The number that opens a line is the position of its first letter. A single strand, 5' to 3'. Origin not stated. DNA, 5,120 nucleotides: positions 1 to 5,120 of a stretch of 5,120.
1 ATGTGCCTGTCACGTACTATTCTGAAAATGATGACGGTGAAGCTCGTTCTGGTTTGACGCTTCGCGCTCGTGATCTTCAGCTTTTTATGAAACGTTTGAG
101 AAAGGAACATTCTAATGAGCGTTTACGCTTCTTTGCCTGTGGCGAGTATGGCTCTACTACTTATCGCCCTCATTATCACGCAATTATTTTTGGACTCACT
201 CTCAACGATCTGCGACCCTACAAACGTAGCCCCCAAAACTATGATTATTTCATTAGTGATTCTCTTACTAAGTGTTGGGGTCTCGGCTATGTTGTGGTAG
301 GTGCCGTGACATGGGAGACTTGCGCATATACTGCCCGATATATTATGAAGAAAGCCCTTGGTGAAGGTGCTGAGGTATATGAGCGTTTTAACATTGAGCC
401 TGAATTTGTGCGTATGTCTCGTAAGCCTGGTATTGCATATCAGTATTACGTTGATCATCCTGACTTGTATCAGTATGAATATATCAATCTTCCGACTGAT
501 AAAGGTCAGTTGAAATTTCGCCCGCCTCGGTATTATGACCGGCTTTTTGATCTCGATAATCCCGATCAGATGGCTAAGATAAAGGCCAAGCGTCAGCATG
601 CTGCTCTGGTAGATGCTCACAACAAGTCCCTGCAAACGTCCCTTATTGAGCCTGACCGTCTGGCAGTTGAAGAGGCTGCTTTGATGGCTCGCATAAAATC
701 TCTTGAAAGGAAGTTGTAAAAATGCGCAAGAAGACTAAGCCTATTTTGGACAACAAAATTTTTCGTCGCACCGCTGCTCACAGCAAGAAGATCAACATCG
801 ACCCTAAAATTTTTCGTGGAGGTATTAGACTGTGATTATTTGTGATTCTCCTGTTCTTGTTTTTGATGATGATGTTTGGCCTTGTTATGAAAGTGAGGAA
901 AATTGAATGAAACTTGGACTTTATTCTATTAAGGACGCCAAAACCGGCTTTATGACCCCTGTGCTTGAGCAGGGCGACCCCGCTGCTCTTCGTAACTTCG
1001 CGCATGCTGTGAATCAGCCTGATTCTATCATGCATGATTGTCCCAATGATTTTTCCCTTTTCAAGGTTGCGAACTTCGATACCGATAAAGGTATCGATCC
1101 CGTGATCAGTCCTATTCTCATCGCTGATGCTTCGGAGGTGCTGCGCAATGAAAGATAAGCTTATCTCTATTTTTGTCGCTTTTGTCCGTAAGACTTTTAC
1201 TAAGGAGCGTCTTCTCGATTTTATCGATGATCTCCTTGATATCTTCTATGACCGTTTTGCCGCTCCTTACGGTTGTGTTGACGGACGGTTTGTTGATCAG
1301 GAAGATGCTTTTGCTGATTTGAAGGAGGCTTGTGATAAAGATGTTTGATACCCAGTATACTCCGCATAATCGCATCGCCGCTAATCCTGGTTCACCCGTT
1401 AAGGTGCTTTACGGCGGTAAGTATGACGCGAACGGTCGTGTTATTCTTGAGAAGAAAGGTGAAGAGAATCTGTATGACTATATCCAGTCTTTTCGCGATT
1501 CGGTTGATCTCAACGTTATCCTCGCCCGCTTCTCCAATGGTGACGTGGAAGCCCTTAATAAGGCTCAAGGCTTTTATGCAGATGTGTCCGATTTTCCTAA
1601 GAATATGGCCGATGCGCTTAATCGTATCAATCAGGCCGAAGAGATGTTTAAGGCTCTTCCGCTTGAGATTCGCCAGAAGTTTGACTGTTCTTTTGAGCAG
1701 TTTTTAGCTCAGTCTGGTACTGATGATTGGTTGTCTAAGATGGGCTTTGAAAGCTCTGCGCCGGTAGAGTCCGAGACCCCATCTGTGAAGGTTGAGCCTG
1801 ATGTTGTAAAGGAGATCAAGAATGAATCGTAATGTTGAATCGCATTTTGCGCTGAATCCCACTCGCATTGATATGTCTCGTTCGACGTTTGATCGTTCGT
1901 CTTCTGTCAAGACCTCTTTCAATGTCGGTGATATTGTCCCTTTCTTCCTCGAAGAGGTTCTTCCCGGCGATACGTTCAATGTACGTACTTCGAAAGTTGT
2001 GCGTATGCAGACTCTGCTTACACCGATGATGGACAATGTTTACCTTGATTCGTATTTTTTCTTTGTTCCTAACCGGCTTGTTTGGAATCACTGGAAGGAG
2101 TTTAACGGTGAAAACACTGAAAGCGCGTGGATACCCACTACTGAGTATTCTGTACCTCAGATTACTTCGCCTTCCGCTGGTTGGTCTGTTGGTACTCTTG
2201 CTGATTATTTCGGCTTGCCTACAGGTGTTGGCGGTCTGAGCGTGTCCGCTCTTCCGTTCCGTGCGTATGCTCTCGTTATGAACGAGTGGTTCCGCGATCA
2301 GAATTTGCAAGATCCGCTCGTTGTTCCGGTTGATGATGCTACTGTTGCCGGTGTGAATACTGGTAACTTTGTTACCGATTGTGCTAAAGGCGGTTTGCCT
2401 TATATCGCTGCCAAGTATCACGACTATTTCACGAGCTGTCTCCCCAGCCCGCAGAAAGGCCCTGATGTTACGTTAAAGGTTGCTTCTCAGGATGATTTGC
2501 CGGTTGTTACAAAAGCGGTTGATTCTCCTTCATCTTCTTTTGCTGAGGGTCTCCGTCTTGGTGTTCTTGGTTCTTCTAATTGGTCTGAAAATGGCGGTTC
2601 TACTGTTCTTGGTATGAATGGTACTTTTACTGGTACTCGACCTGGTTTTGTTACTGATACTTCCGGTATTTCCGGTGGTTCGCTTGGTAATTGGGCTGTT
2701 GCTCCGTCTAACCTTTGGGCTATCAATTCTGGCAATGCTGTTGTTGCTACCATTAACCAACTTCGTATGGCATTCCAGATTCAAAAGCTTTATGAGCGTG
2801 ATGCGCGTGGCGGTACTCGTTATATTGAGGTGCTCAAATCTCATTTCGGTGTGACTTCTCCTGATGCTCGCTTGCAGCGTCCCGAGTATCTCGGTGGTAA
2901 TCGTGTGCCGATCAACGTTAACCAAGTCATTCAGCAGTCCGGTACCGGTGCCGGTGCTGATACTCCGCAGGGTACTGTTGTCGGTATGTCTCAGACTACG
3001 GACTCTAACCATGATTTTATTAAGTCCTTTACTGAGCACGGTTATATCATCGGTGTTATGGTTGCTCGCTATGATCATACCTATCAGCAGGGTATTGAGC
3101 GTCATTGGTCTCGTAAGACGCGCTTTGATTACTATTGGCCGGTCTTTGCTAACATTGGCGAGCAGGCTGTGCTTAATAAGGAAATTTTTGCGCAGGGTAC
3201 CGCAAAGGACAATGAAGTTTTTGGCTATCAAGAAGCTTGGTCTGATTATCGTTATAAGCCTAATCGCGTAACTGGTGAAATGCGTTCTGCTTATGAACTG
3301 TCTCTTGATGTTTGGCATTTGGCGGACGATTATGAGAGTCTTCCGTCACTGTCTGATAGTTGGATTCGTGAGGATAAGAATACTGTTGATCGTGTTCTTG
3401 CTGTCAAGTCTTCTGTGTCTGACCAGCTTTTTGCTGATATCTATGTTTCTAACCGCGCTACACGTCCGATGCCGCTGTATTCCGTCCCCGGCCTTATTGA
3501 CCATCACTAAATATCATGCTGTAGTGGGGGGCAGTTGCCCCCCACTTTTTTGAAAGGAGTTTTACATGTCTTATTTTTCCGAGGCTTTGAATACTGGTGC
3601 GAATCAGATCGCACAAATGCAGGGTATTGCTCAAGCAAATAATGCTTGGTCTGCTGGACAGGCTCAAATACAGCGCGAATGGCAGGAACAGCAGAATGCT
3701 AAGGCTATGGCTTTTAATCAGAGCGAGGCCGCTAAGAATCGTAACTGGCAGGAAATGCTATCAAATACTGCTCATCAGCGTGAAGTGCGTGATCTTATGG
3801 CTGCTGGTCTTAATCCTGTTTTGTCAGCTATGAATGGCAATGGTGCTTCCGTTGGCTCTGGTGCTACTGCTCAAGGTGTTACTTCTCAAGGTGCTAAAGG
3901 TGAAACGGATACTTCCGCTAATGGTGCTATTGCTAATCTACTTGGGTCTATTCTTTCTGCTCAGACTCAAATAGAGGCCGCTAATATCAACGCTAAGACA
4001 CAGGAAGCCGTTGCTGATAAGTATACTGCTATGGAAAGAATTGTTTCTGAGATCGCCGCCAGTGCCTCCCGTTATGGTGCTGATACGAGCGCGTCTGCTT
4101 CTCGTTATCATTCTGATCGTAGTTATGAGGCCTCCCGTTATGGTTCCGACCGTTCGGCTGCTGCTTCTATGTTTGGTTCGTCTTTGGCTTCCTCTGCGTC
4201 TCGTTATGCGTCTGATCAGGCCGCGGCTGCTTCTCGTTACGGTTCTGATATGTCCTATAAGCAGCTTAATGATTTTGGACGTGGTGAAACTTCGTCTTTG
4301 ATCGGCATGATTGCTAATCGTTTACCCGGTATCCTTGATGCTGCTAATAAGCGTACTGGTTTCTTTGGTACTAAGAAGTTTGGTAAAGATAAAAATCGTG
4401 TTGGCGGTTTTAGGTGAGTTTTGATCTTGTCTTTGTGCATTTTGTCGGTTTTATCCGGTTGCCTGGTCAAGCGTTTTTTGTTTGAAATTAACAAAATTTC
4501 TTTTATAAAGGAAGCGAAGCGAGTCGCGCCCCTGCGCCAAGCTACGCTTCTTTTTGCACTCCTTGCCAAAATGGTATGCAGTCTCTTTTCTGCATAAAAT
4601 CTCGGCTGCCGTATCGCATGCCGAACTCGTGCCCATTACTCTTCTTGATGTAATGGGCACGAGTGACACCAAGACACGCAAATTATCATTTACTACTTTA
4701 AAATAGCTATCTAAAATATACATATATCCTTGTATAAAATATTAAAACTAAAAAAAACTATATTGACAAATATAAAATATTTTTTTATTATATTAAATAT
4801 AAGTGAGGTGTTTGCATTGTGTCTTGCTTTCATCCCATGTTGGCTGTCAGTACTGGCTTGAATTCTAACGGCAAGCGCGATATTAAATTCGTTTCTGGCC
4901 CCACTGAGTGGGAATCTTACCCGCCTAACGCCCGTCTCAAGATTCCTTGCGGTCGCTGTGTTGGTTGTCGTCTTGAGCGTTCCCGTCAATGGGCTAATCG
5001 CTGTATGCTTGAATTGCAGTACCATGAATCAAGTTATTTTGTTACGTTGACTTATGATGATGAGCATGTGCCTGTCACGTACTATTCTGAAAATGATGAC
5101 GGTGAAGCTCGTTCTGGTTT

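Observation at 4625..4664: Perfect 15-bp hairpin whose loop carries CTTGAT: candidate replication origin in the intergenic region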

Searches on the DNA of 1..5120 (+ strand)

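Call 8: search_dna_similar(query=window:1-5120:+, collection=phages, mode=near, max_rows=30)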
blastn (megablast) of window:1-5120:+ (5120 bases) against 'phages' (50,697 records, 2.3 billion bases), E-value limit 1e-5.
Records with a match: 36; places in all: 36; records where one place covers at least 80% of the query: 0.
Best place of each record, by identity: 90-95% 1; 80-90% 7; 60-80% 28.
By first word of the organism name: Microviridae 13; bajarodmic 7; Dulem 6; Sigmofec 4; Gokushovirus 2; Dipodfec 1; Capybara 1; Microvirus 1; Gokushovirinae 1.
By host as written in the record: - 19; Peromyscus fraterculus 4; Eulemur fulvus collaris 2; Propithecus coquereli 2; Homo sapiens 2; Varecia variegata 1; Lemur catta 1; Dipodomys merriami; specimen_voucher: NEON01IHV; Tissue Sample Catalog Number: ... 1; and 4 more.
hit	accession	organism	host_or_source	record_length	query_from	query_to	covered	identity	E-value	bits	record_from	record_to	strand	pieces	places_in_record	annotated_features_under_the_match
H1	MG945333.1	Microviridae sp.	pig feces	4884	3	4750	70%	88.0%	0e+0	4231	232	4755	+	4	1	similar to VP1 | similar to VP2 | similar to VP4 | similar to VP3 | similar to VP5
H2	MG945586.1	Microviridae sp.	pig feces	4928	27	4033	62%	79.0%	0e+0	2118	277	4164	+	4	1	similar to VP1 | similar to VP4 | similar to VP3 | similar to VP2 | similar to VP5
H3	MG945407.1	Microviridae sp.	pig feces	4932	27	4589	42%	81.5%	0e+0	1736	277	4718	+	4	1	similar to VP1 | similar to VP2 | similar to VP4 | similar to hypothetical protein (x2) | similar to VP3 | and 1 other names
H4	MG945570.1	Microviridae sp.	pig feces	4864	27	4582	40%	80.5%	0e+0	1544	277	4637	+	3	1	similar to VP1 | similar to VP2 | similar to VP4 | similar to VP3 | similar to VP5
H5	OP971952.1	Microviridae sp.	Human feces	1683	1822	3510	33%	85.3%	0e+0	1729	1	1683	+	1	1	VP1: major capsid protein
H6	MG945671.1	Microviridae sp.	pig feces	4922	2699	3510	16%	74.9%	8e-96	359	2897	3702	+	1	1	similar to VP1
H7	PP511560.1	Dulem virus 156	Varecia variegata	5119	2746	3510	15%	78.3%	9e-135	488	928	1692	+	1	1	major capsid protein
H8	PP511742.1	Dulem virus 156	Lemur catta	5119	2746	3510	15%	78.3%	9e-135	488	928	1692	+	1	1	major capsid protein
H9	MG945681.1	Microviridae sp.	pig feces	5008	2742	3510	15%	77.8%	2e-127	464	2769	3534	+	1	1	similar to VP1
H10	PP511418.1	Dulem virus 156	Eulemur fulvus collaris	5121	2746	3510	15%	77.9%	9e-130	472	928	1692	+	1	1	major capsid protein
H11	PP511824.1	Dulem virus 156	Propithecus coquereli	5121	2746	3510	15%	77.9%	9e-130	472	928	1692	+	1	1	major capsid protein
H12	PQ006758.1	bajarodmic virus 562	Peromyscus fraterculus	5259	2730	3506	15%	76.4%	1e-109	405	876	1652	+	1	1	major capsid protein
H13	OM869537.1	Sigmofec virus UA08Rod_5658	Sigmodon arizonae feces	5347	2742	3508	15%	76.3%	1e-104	388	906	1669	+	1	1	major capsid protein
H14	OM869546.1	Sigmofec virus UA08Rod_5448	Sigmodon arizonae feces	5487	2730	3506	15%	74.1%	1e-79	305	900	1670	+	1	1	major capsid protein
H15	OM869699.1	Dipodfec virus RodF1_63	Dipodomys merriami; specimen_voucher: ...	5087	2749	3510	15%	75.0%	3e-85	324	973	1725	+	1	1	major capsid protein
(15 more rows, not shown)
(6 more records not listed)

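Call 9: search_dna_similar(query=window:4418-4820:+, collection=phages, mode=distant, max_rows=30)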
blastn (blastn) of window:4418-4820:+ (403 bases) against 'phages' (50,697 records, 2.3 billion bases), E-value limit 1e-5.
Records with a match: 20; places in all: 20; records where one place covers at least 80% of the query: 0.
Best place of each record, by identity: 90-95% 7; 80-90% 11; 60-80% 2.
By first word of the organism name: Microviridae 7; Dulem 5; bajarodmic 4; Gokushovirus 3; Gokushovirinae 1.
By host as written in the record: - 9; Homo sapiens 2; Peromyscus fraterculus 2; Varecia variegata 2; raccoon 1; porcine 1; Eulemur coronatus 1; Lemur catta 1; and 1 more.
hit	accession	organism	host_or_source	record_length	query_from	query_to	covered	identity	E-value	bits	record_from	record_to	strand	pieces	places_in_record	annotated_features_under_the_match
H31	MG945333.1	Microviridae sp.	pig feces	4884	78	385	76%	85.8%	9e-98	362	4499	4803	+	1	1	none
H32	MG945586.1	Microviridae sp.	pig feces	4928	76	391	78%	72.2%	5e-31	141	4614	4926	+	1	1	similar to VP2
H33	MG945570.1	Microviridae sp.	pig feces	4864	67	255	47%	79.6%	5e-31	141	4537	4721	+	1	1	similar to VP2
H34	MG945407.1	Microviridae sp.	pig feces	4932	76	255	45%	80.1%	2e-30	139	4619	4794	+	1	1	similar to hypothetical protein | similar to VP2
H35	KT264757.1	Gokushovirus WZ-2015a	raccoon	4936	202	260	15%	93.2%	1e-14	86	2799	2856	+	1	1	none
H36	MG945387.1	Microviridae sp.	pig feces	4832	215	265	13%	86.3%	4e-7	62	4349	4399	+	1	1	none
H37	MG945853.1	Microviridae sp.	chimpanzee feces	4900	215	265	13%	84.3%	5e-6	57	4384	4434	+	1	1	none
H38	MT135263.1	Gokushovirinae sp.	porcine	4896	215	265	13%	84.3%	5e-6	57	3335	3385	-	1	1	none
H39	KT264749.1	Gokushovirus WZ-2015a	Homo sapiens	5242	208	255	12%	87.5%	1e-6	59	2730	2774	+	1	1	none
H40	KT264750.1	Gokushovirus WZ-2015a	Homo sapiens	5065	208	255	12%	87.5%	1e-6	59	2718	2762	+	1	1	none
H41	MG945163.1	Microviridae sp.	pig feces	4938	206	253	12%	87.5%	5e-6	57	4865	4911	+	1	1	none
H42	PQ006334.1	bajarodmic virus 232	Peromyscus fraterculus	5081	215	260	11%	91.3%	1e-7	63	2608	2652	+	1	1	none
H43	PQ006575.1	bajarodmic virus 46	Neotoma bryanti feces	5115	208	254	12%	87.2%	1e-6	59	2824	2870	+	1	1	hypothetical protein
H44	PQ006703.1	bajarodmic virus 46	Neotoma bryanti feces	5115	208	254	12%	87.2%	1e-6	59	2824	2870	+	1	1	hypothetical protein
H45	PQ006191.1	bajarodmic virus 97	Peromyscus fraterculus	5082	215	260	11%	89.1%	5e-6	58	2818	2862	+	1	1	none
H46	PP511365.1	Dulem virus 111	Eulemur coronatus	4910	215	257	11%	90.7%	5e-6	57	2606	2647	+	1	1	none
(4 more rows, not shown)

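Call 10: search_rna_families(source=window, threshold=evalue, max_evalue=1)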
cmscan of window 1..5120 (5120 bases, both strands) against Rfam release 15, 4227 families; matches with E-value up to 1: 1.
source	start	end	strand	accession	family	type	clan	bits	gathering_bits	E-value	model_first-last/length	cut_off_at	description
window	4613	4682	-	RF03578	mir-3910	Gene; miRNA;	-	21.9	95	0.82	1-82/82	no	mir-3910 microRNA precursor family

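Call 12: get_annotated_region(hit=H35, flank=600)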
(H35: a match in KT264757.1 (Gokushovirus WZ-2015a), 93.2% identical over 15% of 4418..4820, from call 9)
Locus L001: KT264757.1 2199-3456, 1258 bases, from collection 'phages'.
description: Gokushovirus WZ-2015a isolate 09Rcn03, complete genome.
organism: Gokushovirus WZ-2015a (NCBI taxid 1758150)
taxonomy: Viruses; Monodnaviria; Sangervirae; Phixviricota; Malgrandaviricetes; Petitvirales; Microviridae; Gokushovirinae
host: raccoon; source: feces; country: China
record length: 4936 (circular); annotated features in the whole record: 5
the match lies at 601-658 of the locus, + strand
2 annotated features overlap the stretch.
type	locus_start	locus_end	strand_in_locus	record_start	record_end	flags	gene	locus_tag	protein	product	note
CDS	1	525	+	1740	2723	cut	-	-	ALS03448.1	VP2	-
CDS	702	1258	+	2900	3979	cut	-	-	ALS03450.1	VP4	-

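Call 13: get_annotated_region(hit=H36, flank=600)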
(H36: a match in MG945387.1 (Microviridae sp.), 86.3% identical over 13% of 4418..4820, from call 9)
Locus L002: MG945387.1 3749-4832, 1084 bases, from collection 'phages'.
description: UNVERIFIED: Microviridae sp. isolate 3255-1801, complete genome.
organism: Microviridae sp. (NCBI taxid 2202644)
taxonomy: Viruses; Monodnaviria; Sangervirae; Phixviricota; Malgrandaviricetes; Petitvirales; Microviridae
host: -; source: pig feces; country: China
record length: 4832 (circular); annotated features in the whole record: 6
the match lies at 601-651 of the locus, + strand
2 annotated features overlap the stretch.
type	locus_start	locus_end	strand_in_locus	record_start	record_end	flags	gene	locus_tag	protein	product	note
misc_feature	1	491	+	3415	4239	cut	-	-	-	-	similar to VP2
misc_feature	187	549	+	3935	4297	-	-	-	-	-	similar to hypothetical protein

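Call 14: get_annotated_region(hit=H39, flank=600)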
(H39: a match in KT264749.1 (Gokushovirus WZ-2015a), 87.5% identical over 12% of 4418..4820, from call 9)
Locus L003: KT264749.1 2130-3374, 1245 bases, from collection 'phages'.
description: Gokushovirus WZ-2015a isolate 01Fra06, complete genome.
organism: Gokushovirus WZ-2015a (NCBI taxid 1758150)
taxonomy: Viruses; Monodnaviria; Sangervirae; Phixviricota; Malgrandaviricetes; Petitvirales; Microviridae; Gokushovirinae
host: Homo sapiens; source: feces; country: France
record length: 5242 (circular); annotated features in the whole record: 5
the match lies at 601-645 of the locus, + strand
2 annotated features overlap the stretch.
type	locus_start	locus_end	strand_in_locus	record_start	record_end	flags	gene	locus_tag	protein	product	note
CDS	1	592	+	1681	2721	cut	-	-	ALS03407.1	VP2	-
CDS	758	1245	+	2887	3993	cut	-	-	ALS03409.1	VP4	-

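Call 15: get_annotated_region(hit=H42, flank=600)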
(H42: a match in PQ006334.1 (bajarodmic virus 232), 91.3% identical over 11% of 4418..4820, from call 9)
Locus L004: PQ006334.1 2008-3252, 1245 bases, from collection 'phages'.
description: Bajarodmic virus 232 isolate BGG_02_54, complete genome.
organism: bajarodmic virus 232 (NCBI taxid 3343129)
taxonomy: Viruses; Monodnaviria; Sangervirae; Phixviricota; Malgrandaviricetes; Petitvirales; Microviridae; Microvirus
host: Peromyscus fraterculus; source: feces; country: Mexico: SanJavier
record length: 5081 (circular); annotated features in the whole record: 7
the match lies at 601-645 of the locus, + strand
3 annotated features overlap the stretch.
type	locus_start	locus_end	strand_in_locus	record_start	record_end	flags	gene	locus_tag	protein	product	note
CDS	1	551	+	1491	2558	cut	-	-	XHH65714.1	DNA pilot protein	-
CDS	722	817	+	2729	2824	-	-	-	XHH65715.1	hypothetical protein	-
CDS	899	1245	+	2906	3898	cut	-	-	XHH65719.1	replication initiator protein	-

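Call 16: get_annotated_region(hit=H43, flank=600)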
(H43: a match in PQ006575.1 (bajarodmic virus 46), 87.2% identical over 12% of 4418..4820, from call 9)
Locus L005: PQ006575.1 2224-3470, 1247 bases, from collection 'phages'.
description: Bajarodmic virus 46 isolate BGG_05_133, complete genome.
organism: bajarodmic virus 46 (NCBI taxid 3343506)
taxonomy: Viruses; Monodnaviria; Sangervirae; Phixviricota; Malgrandaviricetes; Petitvirales; Microviridae; Microvirus
host: -; source: Neotoma bryanti feces; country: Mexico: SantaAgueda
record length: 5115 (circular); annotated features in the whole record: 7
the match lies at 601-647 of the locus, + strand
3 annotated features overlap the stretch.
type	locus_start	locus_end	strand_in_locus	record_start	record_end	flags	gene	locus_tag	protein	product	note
CDS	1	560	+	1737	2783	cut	-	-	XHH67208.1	DNA pilot protein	-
CDS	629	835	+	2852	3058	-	-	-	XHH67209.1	hypothetical protein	-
CDS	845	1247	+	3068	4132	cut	-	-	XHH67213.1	replication initiator protein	-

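Call 17: get_annotated_region(hit=H46, flank=600)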
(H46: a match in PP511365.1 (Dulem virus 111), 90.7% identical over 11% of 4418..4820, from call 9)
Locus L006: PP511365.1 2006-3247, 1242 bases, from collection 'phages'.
description: Dulem virus 111 isolate Duke_18_77, complete genome.
organism: Dulem virus 111 (NCBI taxid 3145588)
taxonomy: Viruses; Monodnaviria; Sangervirae; Phixviricota; Malgrandaviricetes; Petitvirales; Microviridae; Microvirus
host: Eulemur coronatus; source: feces; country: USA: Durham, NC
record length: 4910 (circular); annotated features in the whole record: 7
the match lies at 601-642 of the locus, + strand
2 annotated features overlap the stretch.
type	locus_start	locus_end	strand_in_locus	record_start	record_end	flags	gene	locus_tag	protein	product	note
CDS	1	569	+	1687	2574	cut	-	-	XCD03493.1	DNA pilot protein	-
CDS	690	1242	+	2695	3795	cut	-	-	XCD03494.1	replication initiator protein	-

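Call 18: get_annotated_region(hit=H41, flank=600)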
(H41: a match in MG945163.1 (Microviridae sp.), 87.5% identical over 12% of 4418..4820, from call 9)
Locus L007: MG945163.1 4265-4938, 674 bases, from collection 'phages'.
description: UNVERIFIED: Microviridae sp. isolate 413-1801, complete genome.
organism: Microviridae sp. (NCBI taxid 2202644)
taxonomy: Viruses; Monodnaviria; Sangervirae; Phixviricota; Malgrandaviricetes; Petitvirales; Microviridae
host: -; source: pig feces; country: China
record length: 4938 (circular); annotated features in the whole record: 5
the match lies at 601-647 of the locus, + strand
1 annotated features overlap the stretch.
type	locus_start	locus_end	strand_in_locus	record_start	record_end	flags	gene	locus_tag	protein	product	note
misc_feature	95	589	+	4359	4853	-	-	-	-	-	similar to VP2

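Call 19: get_annotated_region(hit=H31, flank=600)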
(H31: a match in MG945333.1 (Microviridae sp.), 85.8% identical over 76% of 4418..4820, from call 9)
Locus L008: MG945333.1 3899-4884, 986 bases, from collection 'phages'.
description: UNVERIFIED: Microviridae sp. isolate 2135-1801, complete genome.
organism: Microviridae sp. (NCBI taxid 2202644)
taxonomy: Viruses; Monodnaviria; Sangervirae; Phixviricota; Malgrandaviricetes; Petitvirales; Microviridae
host: -; source: pig feces; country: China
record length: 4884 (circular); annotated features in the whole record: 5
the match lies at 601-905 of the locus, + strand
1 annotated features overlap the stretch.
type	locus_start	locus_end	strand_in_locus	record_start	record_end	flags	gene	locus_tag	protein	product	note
misc_feature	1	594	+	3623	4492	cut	-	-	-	-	similar to VP2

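Call 69: search_dna_similar(query=window:1822-3510:+, collection=ecoli_genomes, mode=distant, max_rows=10, max_evalue=0.001)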
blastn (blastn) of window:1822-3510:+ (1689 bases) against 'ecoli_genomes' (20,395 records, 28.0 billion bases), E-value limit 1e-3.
Records with a match: 7; places in all: 7; records where one place covers at least 80% of the query: 0.
Genomes with a match: 7 of 5426; with a place that covers at least 80% of the query: 0. Places per genome that has any: lowest 1, median 1, highest 1. On chromosomes: 7 places; on plasmids: 0.
Best place of each record, by identity: 60-80% 7.
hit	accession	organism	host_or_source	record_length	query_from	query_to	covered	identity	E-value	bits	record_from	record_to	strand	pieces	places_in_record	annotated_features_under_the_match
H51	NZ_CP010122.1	Escherichia coli strain C5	cow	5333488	237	1499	47%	66.3%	4e-21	194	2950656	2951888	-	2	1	major capsid protein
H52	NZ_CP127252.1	Escherichia coli strain C41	Bos taurus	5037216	231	1413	42%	68.0%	9e-30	217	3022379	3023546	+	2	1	major capsid protein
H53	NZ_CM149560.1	Escherichia coli strain MEI7BO1-21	Soil surface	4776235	231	1413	42%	68.0%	9e-30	217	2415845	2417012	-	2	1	major capsid protein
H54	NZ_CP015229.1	Escherichia coli strain 06-00048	alfalfa sprout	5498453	928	1502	34%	66.1%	7e-25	126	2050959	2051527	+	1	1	major capsid protein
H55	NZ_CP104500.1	Escherichia coli strain E9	Poultry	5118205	928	1413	29%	65.6%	9e-17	99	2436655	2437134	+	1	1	major capsid protein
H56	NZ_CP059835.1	Escherichia coli strain tcmA_3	swine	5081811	939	1413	28%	66.3%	6e-19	106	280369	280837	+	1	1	major capsid protein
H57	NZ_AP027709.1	Escherichia coli strain PSS-15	Homo sapiens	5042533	939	1413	28%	66.3%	6e-19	106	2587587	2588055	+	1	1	major capsid protein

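Call 71: get_annotated_region(hit=H52, flank=4000)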
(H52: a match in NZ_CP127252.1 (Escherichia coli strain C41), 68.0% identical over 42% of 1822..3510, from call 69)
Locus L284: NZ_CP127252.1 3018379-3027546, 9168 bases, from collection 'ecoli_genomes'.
description: Escherichia coli strain C41 chromosome, complete genome
organism: Escherichia coli strain C41 (NCBI taxid 562)
replicon: chromosome; assembly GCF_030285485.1
host: Bos taurus; source: feces; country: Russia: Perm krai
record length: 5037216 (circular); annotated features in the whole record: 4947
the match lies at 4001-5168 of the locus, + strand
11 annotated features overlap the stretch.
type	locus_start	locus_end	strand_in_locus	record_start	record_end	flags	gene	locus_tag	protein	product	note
CDS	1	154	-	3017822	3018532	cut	-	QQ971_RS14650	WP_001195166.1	fimbria/pilus periplasmic chaperone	-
CDS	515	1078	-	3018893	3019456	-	fimA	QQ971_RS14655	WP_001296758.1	type 1 fimbrial major subunit FimA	-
CDS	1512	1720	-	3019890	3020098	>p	-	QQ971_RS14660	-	helix-turn-helix domain-containing protein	frameshifted; incomplete; partial in the middle of a contig; missing N-terminus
CDS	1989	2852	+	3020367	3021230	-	-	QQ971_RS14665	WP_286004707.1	rolling circle replication-associated protein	-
CDS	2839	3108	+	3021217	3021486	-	-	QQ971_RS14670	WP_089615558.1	hypothetical protein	-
CDS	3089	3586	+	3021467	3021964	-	-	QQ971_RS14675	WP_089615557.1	hypothetical protein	-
CDS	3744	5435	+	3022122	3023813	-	-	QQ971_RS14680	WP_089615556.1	major capsid protein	-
CDS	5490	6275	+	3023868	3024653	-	-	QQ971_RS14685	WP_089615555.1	hypothetical protein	-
CDS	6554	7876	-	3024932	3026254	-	hipA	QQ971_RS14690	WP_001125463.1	type II toxin-antitoxin system serine/threonine protein kinase toxin HipA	-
CDS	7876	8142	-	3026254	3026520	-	hipB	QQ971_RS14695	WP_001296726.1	type II toxin-antitoxin system antitoxin HipB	-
CDS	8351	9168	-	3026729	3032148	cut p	-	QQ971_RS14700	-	ECSE_1600 family autotransporter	frameshifted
